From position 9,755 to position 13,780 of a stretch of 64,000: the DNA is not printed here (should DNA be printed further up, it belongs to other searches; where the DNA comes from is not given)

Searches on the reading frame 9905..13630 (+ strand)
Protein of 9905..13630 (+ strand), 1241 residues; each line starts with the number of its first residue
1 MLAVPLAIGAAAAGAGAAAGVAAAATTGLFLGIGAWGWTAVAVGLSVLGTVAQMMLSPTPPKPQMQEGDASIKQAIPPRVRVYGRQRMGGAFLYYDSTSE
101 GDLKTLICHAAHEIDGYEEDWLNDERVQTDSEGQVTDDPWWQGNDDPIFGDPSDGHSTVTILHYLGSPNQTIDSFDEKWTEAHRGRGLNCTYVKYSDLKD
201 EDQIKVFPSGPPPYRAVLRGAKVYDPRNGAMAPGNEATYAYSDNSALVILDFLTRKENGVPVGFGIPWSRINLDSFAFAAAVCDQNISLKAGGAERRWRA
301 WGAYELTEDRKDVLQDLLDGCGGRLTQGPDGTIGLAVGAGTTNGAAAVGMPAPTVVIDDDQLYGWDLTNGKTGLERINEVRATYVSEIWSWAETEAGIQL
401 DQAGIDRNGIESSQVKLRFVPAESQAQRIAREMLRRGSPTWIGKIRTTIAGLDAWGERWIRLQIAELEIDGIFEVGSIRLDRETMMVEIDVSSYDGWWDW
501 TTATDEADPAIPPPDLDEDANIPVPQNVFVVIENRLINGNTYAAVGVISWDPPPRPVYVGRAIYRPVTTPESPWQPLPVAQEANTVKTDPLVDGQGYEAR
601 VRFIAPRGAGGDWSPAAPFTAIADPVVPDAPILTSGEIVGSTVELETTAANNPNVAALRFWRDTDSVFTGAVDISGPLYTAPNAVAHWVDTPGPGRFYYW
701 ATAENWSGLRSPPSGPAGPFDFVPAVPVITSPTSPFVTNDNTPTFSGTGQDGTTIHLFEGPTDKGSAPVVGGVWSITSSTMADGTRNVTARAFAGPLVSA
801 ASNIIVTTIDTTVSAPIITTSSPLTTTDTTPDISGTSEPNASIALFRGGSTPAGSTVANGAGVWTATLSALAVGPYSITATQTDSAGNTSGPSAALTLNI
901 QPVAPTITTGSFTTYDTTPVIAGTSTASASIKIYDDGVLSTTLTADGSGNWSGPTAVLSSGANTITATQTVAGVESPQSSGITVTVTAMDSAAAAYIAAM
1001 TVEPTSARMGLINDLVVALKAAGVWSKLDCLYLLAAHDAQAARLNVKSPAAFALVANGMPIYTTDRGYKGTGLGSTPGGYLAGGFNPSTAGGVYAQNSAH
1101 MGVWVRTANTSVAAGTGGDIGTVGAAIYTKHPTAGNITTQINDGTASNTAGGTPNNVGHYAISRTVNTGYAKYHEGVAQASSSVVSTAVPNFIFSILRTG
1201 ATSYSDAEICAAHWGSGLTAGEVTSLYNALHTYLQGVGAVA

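Call 28: search_protein_families(library=pfam, proteins=[window:9905-13630:+], max_evalue=0.01)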
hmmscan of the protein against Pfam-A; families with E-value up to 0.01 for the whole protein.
window:9905-13630:+ (1241 aa): 3 families
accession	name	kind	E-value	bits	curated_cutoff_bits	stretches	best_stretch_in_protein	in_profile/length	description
PF19077.6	Big_13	-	1.8e-20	73.8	27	3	825-899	23-99/102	Bacterial Ig-like domain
PF17936.7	Big_6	-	1.1e-06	29.3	27.6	1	824-894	8-78/83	Bacterial Ig domain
PF13550.12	Phage-tail_3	-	0.0019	18.6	23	1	311-437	7-122/164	Putative phage tail protein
